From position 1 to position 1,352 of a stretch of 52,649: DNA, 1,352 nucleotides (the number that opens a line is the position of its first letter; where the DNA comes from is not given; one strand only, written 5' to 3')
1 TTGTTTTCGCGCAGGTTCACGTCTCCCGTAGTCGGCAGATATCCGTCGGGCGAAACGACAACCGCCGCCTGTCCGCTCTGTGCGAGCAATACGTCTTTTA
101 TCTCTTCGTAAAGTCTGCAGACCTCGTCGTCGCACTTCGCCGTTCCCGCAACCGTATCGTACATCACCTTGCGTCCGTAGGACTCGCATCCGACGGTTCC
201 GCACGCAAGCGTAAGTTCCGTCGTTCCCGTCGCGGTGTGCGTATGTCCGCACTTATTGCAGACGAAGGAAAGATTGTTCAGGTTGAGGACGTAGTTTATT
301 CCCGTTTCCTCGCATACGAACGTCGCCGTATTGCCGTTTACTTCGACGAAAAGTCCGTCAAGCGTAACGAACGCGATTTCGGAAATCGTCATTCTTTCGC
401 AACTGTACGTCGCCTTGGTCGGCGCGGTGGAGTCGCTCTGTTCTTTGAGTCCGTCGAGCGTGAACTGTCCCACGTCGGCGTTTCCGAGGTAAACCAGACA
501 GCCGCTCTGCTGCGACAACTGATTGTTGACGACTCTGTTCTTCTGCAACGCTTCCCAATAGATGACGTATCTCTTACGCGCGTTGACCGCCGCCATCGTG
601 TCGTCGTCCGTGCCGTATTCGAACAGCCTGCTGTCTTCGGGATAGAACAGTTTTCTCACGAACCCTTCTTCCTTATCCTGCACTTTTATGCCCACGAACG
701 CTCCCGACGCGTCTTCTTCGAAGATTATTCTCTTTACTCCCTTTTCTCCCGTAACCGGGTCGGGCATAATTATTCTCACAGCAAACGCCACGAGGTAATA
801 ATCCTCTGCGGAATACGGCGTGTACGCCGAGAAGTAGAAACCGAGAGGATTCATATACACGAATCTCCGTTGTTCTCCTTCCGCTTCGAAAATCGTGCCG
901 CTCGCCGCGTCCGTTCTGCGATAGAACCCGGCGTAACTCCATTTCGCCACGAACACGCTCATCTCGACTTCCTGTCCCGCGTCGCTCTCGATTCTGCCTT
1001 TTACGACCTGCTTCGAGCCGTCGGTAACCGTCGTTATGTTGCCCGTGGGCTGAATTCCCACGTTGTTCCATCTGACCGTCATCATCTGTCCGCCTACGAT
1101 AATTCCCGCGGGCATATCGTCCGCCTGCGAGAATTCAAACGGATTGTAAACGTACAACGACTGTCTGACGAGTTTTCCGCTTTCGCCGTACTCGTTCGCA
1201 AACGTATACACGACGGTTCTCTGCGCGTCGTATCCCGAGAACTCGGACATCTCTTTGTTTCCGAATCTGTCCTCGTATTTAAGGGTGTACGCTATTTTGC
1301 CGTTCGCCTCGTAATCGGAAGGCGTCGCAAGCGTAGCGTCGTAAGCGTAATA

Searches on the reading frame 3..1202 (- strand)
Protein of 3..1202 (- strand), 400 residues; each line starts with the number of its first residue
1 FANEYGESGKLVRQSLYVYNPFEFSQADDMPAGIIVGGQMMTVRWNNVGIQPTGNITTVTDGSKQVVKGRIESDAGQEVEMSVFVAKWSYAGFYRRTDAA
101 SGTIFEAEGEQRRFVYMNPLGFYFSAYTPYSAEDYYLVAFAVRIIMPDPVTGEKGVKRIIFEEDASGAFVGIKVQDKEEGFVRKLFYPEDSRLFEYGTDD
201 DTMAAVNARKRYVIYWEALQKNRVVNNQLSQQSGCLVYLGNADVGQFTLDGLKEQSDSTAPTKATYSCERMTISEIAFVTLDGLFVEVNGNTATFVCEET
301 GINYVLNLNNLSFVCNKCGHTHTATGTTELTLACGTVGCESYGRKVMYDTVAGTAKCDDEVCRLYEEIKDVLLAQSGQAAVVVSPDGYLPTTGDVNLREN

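Call 11: search_protein_families(library=pfam, proteins=[window:3-1202:-], max_evalue=10)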
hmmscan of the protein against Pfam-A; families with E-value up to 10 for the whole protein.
window:3-1202:- (400 aa): 0 families
